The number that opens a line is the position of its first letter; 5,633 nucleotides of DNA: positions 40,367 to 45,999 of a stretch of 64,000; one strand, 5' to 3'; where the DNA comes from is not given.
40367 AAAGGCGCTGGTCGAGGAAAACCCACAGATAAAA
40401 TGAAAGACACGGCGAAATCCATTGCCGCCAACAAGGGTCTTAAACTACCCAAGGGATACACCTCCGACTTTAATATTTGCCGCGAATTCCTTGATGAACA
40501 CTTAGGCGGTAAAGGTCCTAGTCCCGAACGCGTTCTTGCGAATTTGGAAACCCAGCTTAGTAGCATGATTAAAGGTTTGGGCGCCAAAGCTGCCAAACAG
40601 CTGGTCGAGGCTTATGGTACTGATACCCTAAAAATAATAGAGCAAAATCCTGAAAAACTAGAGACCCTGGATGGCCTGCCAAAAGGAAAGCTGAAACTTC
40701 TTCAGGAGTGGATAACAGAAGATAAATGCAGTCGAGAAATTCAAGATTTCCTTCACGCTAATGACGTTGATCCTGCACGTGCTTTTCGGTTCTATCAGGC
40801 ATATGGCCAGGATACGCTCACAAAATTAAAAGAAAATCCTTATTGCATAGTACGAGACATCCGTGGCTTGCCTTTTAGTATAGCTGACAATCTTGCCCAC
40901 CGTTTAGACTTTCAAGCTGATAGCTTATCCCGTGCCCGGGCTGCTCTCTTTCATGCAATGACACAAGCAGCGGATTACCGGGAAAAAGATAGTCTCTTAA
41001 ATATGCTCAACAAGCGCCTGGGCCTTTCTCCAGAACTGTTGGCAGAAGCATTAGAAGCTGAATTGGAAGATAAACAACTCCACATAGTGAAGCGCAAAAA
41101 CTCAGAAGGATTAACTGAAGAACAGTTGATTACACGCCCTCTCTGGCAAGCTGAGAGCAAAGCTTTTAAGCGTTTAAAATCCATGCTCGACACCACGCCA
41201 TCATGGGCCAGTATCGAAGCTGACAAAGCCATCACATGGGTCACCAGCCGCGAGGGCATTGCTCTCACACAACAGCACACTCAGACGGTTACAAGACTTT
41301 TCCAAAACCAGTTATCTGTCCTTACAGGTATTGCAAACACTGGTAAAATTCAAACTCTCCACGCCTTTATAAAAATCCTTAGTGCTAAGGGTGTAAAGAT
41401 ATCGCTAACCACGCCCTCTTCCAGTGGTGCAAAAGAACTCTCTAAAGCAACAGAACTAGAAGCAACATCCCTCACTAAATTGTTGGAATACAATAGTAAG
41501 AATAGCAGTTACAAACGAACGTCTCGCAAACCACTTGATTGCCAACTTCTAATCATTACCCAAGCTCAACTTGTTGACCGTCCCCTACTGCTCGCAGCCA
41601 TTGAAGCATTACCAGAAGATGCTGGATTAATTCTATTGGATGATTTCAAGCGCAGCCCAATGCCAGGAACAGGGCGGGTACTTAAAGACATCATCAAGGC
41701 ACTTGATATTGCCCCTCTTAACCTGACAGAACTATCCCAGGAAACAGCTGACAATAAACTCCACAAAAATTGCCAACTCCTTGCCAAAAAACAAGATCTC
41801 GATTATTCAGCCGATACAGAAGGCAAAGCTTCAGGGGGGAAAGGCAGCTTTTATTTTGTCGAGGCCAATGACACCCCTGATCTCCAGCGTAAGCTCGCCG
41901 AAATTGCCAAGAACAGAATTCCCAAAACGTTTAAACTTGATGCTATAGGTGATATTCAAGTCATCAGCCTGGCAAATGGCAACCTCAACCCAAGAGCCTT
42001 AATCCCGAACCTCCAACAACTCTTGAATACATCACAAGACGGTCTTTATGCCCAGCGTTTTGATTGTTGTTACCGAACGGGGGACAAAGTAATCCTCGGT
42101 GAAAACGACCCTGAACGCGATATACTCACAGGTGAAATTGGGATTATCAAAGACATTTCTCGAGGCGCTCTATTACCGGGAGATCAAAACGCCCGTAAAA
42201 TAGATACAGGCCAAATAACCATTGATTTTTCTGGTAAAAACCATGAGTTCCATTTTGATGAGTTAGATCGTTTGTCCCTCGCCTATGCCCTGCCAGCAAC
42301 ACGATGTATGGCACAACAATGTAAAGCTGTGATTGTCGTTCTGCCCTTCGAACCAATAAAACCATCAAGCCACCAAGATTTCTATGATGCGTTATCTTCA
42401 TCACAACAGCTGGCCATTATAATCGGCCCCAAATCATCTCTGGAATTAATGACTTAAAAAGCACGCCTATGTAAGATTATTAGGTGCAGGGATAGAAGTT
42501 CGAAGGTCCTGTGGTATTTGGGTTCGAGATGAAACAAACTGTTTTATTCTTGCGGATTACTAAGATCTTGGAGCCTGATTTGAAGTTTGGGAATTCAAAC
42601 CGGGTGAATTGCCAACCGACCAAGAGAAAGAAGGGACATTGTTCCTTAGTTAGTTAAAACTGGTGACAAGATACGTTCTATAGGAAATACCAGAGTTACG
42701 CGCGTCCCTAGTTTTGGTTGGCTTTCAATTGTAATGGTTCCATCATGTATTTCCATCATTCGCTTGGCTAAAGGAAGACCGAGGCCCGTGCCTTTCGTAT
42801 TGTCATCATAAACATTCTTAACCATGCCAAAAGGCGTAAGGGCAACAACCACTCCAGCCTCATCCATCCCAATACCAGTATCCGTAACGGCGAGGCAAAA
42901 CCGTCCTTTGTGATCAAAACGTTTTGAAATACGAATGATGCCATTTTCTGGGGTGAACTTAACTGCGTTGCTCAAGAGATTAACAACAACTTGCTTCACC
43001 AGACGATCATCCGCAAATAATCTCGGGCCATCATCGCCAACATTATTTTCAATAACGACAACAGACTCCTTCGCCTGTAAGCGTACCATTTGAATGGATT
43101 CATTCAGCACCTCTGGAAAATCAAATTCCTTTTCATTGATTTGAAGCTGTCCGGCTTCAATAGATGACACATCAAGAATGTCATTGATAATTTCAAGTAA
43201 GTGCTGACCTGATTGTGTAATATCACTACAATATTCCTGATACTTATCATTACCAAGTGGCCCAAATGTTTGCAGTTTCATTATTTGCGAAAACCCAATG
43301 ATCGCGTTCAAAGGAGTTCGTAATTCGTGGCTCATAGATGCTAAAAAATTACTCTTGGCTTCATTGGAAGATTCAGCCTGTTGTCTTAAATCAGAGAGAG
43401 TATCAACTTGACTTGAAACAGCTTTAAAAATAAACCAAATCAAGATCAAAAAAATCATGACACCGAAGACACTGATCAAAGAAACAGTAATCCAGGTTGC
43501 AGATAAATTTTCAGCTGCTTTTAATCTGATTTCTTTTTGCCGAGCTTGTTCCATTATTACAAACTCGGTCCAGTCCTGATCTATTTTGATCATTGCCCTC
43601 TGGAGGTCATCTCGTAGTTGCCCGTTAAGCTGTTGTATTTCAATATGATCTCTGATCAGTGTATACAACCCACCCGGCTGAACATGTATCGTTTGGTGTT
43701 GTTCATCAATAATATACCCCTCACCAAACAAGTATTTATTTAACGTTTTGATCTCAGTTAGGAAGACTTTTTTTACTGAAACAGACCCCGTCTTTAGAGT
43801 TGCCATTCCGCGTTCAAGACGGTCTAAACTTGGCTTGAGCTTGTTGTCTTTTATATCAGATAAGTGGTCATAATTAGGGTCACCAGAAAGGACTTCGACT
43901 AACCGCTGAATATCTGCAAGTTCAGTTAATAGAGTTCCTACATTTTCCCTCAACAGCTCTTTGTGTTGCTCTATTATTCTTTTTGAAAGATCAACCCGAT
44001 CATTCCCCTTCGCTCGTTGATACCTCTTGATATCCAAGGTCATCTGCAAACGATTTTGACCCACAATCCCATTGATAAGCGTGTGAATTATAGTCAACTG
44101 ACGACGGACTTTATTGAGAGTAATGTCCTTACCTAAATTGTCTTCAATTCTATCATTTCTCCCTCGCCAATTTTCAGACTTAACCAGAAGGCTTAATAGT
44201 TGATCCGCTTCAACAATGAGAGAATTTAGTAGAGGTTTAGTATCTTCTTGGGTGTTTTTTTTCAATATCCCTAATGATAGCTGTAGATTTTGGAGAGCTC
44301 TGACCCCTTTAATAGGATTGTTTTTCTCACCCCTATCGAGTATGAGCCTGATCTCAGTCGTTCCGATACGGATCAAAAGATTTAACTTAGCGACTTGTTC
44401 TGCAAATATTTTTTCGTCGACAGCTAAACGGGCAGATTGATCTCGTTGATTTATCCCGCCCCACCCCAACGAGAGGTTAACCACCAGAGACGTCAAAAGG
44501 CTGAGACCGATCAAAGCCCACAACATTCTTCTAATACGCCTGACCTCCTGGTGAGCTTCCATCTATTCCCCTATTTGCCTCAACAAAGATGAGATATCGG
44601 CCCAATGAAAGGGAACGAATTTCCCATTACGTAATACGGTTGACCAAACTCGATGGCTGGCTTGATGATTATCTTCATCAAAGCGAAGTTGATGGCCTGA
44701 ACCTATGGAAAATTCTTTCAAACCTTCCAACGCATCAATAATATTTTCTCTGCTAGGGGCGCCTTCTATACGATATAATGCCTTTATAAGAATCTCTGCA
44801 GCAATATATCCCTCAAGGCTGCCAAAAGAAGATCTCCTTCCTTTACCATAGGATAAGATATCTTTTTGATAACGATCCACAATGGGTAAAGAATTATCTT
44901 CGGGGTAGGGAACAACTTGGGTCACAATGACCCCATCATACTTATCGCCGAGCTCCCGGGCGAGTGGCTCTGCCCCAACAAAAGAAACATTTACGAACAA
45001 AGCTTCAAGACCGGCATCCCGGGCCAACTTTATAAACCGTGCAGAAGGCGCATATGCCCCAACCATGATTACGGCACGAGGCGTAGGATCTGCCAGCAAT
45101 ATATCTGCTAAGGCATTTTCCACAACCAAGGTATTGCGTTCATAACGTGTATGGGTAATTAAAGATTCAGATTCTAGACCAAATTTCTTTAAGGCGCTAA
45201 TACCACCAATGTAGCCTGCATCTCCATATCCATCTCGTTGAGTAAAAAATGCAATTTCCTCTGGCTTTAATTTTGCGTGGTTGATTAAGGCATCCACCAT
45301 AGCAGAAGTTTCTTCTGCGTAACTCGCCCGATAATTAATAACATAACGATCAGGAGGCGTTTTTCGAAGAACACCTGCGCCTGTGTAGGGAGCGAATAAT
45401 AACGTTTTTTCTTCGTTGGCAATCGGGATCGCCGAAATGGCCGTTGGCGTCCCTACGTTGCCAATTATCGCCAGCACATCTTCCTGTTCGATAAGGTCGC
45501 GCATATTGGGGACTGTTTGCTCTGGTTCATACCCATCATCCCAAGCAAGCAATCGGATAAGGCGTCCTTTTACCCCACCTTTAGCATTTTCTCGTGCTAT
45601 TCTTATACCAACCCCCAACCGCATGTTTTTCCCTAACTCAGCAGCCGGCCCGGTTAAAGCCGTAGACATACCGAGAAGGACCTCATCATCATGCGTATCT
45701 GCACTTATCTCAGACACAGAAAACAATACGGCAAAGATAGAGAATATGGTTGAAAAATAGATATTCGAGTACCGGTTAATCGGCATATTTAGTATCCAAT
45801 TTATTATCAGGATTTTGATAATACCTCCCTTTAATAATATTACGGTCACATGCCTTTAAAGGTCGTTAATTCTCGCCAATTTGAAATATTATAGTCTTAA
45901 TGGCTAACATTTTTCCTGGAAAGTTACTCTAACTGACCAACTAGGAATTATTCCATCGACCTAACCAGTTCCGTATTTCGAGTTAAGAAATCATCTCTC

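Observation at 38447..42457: Topoisomerase III fused to a RecD2-like helicase domain in which every ATPase motif is degenerate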

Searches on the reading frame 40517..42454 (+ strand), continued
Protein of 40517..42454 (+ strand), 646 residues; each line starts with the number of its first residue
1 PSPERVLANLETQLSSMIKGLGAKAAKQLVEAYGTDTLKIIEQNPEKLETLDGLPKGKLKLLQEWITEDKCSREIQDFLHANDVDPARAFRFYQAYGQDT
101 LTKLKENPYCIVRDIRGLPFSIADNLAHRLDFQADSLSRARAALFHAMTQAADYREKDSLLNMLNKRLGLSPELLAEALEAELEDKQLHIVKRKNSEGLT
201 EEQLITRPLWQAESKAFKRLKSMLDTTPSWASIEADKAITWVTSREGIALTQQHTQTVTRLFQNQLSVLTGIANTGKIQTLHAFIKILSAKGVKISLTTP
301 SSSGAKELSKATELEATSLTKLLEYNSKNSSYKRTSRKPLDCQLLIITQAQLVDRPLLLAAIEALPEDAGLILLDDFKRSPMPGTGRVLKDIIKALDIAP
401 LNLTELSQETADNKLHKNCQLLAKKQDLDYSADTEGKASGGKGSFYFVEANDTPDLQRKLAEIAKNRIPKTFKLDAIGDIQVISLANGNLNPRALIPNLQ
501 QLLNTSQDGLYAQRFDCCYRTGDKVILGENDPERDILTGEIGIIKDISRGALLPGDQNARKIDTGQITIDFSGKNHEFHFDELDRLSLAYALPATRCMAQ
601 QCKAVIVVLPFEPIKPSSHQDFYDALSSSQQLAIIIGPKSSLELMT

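Call 42: find_related_loci(query=A3, collection=genome_contigs, flank=6000)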
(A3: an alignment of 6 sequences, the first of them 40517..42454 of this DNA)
Query A3 (646 aa) in genome_contigs; peptide patterns used: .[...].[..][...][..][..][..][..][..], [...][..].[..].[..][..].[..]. (x = any residue, [..] = any of these).
287 stretches matched a pattern; 12 encode a relative of the query (tblastn E <= 1e-3); 11 distinct loci.
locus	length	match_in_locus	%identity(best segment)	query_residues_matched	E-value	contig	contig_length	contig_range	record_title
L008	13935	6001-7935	85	1-645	0e+0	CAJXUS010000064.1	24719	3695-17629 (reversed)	MAG TPA_asm: uncultured Rhodospirillales bacterium isolate SRR3933262_bin.3_MetaBAT_v2.12.1_MAG genome assembly, contig:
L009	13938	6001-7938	48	1-639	0e+0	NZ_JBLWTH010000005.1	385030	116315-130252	MAG: Kiloniella sp. isolate EA05-01 A05.004.metabat.2RE.5K@5, whole genome shotgun sequence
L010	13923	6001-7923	74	1-641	0e+0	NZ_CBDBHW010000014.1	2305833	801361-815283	MAG: Kiloniella sp. isolate 6a1c06d4-0908-4e79-a8e0-5880aca50c69 contig_14, whole genome shotgun sequence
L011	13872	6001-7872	49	1-618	0e+0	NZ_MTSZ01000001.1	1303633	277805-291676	Kiloniella majae strain M56.1 Contig1, whole genome shotgun sequence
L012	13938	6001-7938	46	1-639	0e+0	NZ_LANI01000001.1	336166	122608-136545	Kiloniella litopenaei strain P1-1 contig1, whole genome shotgun sequence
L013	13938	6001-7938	45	1-637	0e+0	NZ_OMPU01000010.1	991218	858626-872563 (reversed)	Kiloniella sp. EL199 isolate Kiloniella sp. strain EL199, whole genome shotgun sequence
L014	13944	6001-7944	45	1-637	1e-180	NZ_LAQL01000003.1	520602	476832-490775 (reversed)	Kiloniella spongiae strain MEBiC09566 contig3, whole genome shotgun sequence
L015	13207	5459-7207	33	11-634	7e-102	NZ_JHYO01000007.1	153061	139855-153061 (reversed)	Terasakiella pusilla DSM 6293 Q397DRAFT_scaffold00007.7_C, whole genome shotgun sequence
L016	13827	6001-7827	36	3-641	2e-104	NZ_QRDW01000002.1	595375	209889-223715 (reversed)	Aestuariispira insulae strain CECT 8488 Ga0244593_102, whole genome shotgun sequence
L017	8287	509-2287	34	15-637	6e-92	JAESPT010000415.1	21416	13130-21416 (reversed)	MAG: Sneathiella sp. isolate NORP203 MHASMcontig_238812, whole genome shotgun sequence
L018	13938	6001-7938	47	1-639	0e+0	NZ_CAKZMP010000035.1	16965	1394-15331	MAG: uncultured Kiloniella sp. isolate ERR2094167_bin.33_CONCOCT_v1.1_MAG ERZ650161.2300, whole genome shotgun sequence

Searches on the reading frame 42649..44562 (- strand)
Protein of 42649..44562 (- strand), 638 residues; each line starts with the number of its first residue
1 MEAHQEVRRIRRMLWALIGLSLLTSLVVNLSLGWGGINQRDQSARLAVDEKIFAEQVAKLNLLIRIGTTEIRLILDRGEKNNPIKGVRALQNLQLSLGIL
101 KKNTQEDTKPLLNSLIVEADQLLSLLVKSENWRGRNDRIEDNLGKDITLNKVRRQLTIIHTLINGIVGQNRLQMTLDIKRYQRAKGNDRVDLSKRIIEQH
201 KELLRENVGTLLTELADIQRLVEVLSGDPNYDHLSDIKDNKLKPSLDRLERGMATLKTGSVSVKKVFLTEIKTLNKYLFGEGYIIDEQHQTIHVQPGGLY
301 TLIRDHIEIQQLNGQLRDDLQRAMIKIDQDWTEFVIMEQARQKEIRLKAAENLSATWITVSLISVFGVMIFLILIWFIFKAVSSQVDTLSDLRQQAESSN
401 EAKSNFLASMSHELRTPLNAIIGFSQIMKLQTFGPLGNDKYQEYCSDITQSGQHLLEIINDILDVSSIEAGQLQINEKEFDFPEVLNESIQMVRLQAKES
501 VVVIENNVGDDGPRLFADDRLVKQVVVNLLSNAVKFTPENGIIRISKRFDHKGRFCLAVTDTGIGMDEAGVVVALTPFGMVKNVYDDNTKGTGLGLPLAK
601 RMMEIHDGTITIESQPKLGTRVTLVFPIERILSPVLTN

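Call 12: search_protein_families(library=pfam, proteins=[window:42649-44562:-], max_evalue=0.001)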
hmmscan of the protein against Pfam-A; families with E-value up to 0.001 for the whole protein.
window:42649-44562:- (638 aa): 2 families
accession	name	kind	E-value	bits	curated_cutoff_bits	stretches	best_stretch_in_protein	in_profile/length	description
PF02518.31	HATPase_c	-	5.7e-23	81.9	26.4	1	518-629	2-110/111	Histidine kinase-, DNA gyrase B-, and HSP90-like ATPase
PF00512.31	HisKA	-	6.3e-21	74.6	26.9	1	402-471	1-66/66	His Kinase A (phospho-acceptor) domain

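Call 74: search_protein_families(library=padloc, proteins=[window:42649-44562:-], max_evalue=0.001)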
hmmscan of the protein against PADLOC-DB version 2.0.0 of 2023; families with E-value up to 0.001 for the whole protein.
window:42649-44562:- (638 aa): 1 family
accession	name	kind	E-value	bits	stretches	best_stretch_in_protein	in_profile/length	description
PDLC04647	PDC-M43B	-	0.00012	19.2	1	528-616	234-321/347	-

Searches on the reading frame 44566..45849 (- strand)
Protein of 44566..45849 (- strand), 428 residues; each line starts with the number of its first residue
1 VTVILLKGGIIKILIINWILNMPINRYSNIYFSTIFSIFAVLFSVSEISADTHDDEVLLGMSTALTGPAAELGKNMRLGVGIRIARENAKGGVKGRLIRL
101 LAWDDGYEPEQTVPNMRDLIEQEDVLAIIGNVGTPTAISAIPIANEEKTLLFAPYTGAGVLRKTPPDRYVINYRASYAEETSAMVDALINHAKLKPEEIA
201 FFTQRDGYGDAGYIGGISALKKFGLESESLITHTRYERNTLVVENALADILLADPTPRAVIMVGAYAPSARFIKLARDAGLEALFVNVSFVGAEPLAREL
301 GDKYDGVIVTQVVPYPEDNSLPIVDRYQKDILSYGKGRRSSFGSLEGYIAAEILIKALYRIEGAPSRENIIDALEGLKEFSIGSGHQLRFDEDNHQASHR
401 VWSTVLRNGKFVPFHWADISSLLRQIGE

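Call 12: search_protein_families(library=pfam, proteins=[window:44566-45849:-], max_evalue=0.001)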
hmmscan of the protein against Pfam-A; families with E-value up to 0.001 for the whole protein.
window:44566-45849:- (428 aa): 2 families
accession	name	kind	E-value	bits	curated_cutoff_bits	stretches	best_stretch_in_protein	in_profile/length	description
PF13458.12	Peripla_BP_6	-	9.7e-49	167.3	31.7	1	59-407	4-339/343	Periplasmic binding protein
PF13433.12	Peripla_BP_5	-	1.2e-07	31.6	27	1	64-155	8-99/363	Periplasmic binding protein domain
